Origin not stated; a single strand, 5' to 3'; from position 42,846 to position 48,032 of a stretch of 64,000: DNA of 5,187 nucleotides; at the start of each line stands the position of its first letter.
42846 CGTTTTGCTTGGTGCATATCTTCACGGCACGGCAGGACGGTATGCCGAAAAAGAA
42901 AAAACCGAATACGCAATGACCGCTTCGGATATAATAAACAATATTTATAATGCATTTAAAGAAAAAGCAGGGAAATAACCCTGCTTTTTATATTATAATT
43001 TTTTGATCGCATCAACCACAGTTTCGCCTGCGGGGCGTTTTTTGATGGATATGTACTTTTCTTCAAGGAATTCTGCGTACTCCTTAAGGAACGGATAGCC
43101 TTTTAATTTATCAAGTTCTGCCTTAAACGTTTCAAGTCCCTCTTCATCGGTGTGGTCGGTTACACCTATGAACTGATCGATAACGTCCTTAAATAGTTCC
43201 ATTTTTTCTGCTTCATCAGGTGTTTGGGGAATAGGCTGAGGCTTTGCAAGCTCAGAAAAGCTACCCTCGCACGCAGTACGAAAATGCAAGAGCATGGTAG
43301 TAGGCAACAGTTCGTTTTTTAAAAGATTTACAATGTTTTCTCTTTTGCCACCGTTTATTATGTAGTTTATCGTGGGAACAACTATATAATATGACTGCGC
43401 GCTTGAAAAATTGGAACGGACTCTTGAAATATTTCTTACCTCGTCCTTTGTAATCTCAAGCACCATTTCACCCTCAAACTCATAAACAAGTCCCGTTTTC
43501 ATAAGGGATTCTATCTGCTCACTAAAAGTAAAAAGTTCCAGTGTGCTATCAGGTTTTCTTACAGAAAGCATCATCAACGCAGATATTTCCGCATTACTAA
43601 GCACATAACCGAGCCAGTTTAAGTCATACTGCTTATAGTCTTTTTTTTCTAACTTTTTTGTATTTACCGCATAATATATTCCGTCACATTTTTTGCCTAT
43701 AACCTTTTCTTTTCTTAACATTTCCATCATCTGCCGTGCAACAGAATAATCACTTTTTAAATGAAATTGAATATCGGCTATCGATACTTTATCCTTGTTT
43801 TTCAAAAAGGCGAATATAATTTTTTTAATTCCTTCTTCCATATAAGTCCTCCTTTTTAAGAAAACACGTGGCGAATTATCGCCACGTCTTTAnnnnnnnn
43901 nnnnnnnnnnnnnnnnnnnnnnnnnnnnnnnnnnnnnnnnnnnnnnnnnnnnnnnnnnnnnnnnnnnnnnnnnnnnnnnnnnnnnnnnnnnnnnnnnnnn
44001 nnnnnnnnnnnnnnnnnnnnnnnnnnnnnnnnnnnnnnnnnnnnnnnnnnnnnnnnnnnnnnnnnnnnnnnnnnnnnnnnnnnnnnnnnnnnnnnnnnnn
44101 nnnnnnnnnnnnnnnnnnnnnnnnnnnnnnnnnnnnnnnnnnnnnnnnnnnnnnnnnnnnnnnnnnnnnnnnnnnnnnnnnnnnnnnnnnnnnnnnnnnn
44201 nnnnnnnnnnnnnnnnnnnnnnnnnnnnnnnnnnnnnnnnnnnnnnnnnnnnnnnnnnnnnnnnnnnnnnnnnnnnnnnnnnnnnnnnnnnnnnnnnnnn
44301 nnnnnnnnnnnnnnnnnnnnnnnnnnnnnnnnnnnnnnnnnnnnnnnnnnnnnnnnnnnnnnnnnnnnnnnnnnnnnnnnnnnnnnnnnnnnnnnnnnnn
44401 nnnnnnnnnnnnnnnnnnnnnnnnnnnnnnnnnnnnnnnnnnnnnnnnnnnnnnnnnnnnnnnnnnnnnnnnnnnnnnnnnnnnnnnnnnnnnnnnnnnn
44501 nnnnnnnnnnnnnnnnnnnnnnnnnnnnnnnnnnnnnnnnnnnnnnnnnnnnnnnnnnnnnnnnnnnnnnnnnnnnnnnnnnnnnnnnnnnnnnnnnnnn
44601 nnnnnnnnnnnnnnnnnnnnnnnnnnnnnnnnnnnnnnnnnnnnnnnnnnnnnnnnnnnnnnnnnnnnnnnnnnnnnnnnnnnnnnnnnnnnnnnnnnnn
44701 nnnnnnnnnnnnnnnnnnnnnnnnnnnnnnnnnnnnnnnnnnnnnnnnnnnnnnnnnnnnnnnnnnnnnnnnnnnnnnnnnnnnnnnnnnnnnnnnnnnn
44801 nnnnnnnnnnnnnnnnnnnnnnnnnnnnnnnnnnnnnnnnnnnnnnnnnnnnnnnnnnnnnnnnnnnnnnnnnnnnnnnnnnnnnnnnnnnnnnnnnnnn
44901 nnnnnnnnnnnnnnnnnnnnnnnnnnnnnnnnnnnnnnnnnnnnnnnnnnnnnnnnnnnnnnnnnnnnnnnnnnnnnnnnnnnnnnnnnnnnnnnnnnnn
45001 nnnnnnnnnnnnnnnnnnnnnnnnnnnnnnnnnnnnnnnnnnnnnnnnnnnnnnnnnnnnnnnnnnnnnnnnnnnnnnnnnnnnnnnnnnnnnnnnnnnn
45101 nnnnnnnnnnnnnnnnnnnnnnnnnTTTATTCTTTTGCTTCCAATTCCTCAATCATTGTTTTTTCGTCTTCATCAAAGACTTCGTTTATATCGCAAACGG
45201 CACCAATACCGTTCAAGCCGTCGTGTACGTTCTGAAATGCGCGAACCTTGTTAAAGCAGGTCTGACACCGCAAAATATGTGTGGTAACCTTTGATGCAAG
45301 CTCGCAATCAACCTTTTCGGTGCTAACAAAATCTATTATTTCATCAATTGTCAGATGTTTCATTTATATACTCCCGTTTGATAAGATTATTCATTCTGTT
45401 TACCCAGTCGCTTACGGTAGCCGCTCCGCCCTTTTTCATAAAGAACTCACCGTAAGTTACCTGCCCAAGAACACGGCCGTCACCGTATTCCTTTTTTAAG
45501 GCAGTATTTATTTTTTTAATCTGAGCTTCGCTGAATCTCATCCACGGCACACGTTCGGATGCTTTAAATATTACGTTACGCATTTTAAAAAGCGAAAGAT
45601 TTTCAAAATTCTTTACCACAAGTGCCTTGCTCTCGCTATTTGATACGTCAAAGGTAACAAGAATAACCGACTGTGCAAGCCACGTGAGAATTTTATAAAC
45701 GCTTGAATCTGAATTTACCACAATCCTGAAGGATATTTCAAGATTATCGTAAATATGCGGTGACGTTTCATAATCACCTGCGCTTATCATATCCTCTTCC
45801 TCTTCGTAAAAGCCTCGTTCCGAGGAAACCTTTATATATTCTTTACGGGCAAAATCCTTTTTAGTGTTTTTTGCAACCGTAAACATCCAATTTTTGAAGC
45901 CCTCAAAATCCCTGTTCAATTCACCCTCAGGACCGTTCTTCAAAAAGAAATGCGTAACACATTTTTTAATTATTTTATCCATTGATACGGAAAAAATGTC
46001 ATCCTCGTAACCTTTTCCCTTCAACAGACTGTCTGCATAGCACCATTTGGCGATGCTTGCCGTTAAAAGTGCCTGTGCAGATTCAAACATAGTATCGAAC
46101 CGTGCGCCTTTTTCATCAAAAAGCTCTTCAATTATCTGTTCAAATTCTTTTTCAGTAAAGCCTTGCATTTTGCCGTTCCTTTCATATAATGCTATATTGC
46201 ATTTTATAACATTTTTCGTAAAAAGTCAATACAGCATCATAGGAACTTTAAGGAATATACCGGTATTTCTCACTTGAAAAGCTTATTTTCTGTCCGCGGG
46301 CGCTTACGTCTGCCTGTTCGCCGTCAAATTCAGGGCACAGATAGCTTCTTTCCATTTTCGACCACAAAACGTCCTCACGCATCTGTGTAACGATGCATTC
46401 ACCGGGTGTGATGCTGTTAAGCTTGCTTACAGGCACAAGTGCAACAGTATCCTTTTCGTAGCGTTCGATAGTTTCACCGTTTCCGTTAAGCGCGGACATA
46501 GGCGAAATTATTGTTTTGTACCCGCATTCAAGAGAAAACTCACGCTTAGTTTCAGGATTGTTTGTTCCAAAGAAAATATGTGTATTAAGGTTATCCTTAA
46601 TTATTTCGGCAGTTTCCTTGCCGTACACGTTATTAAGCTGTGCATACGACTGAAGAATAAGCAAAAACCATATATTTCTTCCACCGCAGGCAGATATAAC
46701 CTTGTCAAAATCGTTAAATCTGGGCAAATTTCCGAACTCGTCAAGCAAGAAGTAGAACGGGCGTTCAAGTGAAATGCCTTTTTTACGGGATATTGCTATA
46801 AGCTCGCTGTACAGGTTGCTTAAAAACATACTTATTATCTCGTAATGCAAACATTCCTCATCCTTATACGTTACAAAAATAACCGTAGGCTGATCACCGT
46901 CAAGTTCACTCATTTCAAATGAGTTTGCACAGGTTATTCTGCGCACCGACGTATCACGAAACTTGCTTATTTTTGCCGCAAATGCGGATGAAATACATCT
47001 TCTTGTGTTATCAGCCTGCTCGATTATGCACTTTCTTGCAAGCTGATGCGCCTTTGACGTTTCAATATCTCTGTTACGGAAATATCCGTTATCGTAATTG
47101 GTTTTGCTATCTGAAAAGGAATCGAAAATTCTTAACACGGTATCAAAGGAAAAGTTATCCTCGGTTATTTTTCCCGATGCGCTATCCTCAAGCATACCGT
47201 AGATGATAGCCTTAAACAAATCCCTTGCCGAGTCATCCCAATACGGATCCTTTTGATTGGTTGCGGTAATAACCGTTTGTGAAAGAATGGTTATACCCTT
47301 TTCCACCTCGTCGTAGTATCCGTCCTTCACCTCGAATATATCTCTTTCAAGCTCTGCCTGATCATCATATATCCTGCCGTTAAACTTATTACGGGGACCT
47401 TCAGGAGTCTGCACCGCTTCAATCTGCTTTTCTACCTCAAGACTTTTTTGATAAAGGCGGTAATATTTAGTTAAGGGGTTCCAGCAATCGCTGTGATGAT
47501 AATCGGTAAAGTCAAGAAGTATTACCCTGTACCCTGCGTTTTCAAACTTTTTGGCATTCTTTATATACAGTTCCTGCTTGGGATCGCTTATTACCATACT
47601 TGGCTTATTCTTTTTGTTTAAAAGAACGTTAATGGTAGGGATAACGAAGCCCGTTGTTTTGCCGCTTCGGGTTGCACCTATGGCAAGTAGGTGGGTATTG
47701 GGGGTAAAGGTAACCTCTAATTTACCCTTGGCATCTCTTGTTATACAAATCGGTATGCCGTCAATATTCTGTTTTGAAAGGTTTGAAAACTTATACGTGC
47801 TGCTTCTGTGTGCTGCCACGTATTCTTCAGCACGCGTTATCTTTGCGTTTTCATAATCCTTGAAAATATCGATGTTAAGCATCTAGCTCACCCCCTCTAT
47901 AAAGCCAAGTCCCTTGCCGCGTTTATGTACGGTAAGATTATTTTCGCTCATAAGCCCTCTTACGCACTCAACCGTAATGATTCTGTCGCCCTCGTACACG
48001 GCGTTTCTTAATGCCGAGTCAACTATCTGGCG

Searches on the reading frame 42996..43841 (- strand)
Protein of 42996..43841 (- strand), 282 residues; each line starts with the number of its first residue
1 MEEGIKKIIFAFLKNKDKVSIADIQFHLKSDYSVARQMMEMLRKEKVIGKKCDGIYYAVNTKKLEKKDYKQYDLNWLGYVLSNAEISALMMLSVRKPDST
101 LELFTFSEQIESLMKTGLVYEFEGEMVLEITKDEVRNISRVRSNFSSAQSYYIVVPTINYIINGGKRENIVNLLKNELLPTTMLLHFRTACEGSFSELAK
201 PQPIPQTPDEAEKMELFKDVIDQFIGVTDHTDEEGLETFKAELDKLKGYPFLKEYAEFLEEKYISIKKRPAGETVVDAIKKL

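Call 3: search_protein_families(library=pfam, proteins=[window:42996-43841:-], max_evalue=0.01)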
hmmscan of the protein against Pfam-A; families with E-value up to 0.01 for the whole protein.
window:42996-43841:- (282 aa): 1 family
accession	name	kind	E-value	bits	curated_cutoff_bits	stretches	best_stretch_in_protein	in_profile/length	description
PF09397.16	FtsK_gamma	-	0.0013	18.8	30.6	1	11-51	12-52/63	Ftsk gamma domain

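Call 4: search_protein_families(library=padloc, proteins=[window:42996-43841:-], max_evalue=0.01)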
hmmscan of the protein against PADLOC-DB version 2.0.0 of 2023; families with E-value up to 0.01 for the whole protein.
window:42996-43841:- (282 aa): 2 families
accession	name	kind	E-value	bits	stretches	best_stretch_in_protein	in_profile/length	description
PDLC02236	AbiEi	-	0.0019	15.9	1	14-71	11-67/207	AbiEi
PDLC01438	Csa3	-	0.0092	14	0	9-103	153-209/305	"CAS-I,CAS-II,CAS-III,CAS-IV,CAS-V,CAS-VI; associated_signaling"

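Call 5: search_protein_families(library=ncbifam, proteins=[window:42996-43841:-], max_evalue=0.01)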
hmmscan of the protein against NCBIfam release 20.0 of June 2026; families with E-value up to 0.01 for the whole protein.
window:42996-43841:- (282 aa): 0 families

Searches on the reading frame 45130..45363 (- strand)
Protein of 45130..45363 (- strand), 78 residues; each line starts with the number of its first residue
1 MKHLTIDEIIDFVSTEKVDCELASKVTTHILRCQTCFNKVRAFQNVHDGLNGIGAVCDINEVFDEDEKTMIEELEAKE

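Call 3: search_protein_families(library=pfam, proteins=[window:45130-45363:-], max_evalue=0.01)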
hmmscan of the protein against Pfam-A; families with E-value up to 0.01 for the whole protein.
window:45130-45363:- (78 aa): 0 families

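Call 4: search_protein_families(library=padloc, proteins=[window:45130-45363:-], max_evalue=0.01)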
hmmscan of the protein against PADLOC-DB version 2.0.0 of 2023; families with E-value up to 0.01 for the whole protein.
window:45130-45363:- (78 aa): 0 families

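Call 5: search_protein_families(library=ncbifam, proteins=[window:45130-45363:-], max_evalue=0.01)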
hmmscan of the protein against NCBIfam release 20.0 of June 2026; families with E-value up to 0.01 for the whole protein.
window:45130-45363:- (78 aa): 0 families

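Call 43: search_solved_structures(query=A3, max_evalue=10, show_alignments=2)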
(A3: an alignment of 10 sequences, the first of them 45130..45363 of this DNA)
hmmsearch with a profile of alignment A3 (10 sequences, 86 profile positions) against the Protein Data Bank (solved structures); distinct sequences matched with E-value up to 10: 2.
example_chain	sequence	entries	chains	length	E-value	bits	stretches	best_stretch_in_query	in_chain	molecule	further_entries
8jc6_A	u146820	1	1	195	0.22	15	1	35-79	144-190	Protein OPG170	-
6mpx_A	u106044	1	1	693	0.76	13.2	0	27-41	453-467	fusion protein of non-collagenous domains of collagen type IV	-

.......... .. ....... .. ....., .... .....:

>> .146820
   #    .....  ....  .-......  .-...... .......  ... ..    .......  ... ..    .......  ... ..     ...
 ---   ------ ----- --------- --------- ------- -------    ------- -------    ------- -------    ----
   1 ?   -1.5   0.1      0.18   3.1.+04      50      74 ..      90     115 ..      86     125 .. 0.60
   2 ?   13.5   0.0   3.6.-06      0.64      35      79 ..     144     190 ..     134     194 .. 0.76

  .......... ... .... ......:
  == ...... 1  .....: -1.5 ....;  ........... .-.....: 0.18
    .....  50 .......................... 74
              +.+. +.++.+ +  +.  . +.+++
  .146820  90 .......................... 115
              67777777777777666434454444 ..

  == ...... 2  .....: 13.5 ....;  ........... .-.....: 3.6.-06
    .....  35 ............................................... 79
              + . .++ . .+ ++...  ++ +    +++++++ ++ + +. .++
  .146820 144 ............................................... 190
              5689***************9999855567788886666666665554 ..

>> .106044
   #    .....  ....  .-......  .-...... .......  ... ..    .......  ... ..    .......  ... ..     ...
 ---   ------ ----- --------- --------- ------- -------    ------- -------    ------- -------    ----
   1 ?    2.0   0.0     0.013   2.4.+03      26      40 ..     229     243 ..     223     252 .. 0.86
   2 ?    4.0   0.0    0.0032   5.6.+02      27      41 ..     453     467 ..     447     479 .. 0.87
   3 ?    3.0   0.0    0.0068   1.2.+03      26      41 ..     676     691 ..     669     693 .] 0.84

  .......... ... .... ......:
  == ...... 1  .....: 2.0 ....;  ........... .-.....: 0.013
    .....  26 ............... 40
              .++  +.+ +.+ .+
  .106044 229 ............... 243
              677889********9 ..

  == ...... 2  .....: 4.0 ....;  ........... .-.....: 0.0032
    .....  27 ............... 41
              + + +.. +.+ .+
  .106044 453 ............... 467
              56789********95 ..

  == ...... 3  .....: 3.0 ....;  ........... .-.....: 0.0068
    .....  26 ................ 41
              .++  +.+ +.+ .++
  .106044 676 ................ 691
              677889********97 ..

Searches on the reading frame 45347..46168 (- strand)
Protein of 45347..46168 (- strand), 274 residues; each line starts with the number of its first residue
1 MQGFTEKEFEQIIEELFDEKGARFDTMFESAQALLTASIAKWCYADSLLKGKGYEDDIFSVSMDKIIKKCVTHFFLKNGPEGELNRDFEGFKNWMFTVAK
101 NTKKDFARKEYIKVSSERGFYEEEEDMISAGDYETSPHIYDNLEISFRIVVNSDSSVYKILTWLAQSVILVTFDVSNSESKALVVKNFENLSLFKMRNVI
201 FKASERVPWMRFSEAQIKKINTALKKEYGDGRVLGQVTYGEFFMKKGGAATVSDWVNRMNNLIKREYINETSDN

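Call 3: search_protein_families(library=pfam, proteins=[window:45347-46168:-], max_evalue=0.01)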
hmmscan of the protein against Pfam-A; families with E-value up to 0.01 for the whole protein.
window:45347-46168:- (274 aa): 0 families

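Call 4: search_protein_families(library=padloc, proteins=[window:45347-46168:-], max_evalue=0.01)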
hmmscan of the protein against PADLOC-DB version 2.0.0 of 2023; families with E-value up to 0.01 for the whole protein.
window:45347-46168:- (274 aa): 0 families

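Call 5: search_protein_families(library=ncbifam, proteins=[window:45347-46168:-], max_evalue=0.01)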
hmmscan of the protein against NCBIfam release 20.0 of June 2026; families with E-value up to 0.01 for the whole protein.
window:45347-46168:- (274 aa): 2 families
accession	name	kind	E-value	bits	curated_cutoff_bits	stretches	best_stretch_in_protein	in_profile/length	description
TIGR02937.1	sigma70-ECF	superfamily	0.0067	16.1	42.9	1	55-136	26-97/165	sigma-70 family RNA polymerase sigma factor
NF009196.0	PRK12544.1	equivalog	0.0075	15.7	287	0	90-127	68-105/208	RNA polymerase factor sigma-70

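Call 42: search_solved_structures(query=A2, max_evalue=10, show_alignments=2)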
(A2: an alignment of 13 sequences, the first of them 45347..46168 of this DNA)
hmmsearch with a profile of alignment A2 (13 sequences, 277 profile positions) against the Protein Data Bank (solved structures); distinct sequences matched with E-value up to 10: 1.
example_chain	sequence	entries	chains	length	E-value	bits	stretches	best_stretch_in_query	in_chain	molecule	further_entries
6dxo_A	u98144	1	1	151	1.7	11.1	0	86-113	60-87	RNA polymerase ECF-subfamily sigma factor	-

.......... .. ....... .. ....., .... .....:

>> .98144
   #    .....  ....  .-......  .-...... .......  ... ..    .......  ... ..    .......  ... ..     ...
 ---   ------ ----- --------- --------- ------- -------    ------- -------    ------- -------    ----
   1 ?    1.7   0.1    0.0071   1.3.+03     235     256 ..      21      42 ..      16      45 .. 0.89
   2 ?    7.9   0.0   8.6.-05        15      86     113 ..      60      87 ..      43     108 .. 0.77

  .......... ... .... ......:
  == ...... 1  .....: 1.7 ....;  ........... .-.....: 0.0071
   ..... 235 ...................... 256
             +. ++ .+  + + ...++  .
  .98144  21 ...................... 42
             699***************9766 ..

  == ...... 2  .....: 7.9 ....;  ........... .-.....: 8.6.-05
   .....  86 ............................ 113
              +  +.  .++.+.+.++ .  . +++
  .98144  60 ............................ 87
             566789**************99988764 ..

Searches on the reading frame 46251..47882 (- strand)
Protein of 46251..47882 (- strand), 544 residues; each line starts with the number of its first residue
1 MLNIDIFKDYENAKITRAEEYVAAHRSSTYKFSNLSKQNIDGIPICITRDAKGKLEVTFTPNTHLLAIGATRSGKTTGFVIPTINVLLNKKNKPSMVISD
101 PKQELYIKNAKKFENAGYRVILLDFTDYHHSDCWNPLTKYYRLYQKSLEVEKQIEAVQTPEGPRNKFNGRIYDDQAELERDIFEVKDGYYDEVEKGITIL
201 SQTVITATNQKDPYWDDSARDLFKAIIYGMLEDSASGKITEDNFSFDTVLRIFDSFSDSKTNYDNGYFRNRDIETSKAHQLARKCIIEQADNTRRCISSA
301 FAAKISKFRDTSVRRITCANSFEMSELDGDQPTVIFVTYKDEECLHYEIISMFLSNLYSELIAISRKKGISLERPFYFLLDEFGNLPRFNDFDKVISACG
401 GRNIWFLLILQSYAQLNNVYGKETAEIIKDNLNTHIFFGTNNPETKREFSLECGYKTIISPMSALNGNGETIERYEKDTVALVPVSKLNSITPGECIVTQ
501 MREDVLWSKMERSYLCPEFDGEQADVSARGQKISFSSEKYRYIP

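Call 3: search_protein_families(library=pfam, proteins=[window:46251-47882:-], max_evalue=0.01)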
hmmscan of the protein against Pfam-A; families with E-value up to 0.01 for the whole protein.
window:46251-47882:- (544 aa): 4 families
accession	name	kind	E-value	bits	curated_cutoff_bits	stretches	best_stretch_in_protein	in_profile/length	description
PF02534.20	T4SS-DNA_transf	-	5.2e-52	177.7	20.1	1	52-458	34-387/468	Type IV secretory system Conjugative DNA transfer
PF12696.13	TraG-D_C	-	6.1e-27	94.5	22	1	375-491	1-124/126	TraM recognition site of TraD and TraG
PF10412.15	TrwB_AAD_bind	-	1.2e-17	64.4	20.5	1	322-464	192-334/387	Type IV secretion-system coupling protein DNA-binding domain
PF00270.35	DEAD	-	0.0001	22.5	26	1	62-118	14-70/167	DEAD/DEAH box helicase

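Call 4: search_protein_families(library=padloc, proteins=[window:46251-47882:-], max_evalue=0.01)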
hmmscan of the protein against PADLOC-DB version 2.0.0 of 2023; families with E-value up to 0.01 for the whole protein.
window:46251-47882:- (544 aa): 1 family
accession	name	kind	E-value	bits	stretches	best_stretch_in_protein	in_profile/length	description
PDLC04140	mad8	-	3.2e-11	41.3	1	52-451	17-264/314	mads_8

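Call 5: search_protein_families(library=ncbifam, proteins=[window:46251-47882:-], max_evalue=0.01)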
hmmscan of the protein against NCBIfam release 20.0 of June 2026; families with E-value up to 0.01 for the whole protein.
window:46251-47882:- (544 aa): 11 families
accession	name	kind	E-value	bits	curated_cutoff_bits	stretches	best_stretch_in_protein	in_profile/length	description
NF045973.1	conju_CD1115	equivalog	1.1e-70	238.8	250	2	186-504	99-426/442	VirD4-like conjugal transfer protein, CD1115 family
NF010450.0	PRK13876.1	subfamily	1.9e-16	59.5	674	2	284-463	310-487/667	IncP-type conjugal transfer protein TraG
TIGR02759.1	TraD_Ftype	equivalog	8.5e-16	57.8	521.35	1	348-458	385-491/566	type IV conjugative transfer system coupling protein TraD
NF010453.0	PRK13880.1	subfamily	1.2e-13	50.2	586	2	42-139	148-242/630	conjugal transfer coupling protein TraG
NF010424.0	PRK13850.1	equivalog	2.4e-13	49.2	681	1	205-450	233-465/670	type IV secretion system ATPase VirD4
NF010472.0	PRK13897.1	equivalog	6.7e-11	41.4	728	1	214-458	256-490/657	type IV secretion system component VirD4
NF010254.0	PRK13700.1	subfamily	1e-09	37.4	1221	1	201-456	264-500/735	F-type conjugal transfer protein TraD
NF010394.0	PRK13822.1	subfamily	2.7e-07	29.8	443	1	199-504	308-602/643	conjugal transfer coupling protein TraG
NF041326.1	Bacteroid_MobC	subfamily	3.1e-07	29.1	900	1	310-497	398-576/655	conjugal transfer protein MobC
TIGR02767.1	TraG-Ti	equivalog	7.9e-07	28.3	686.2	1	199-504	296-589/623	Ti-type conjugative transfer system protein TraG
TIGR03743.1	SXT_TraD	subfamily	2.3e-06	26.3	366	0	352-464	460-576/636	conjugative transfer system coupling protein TraD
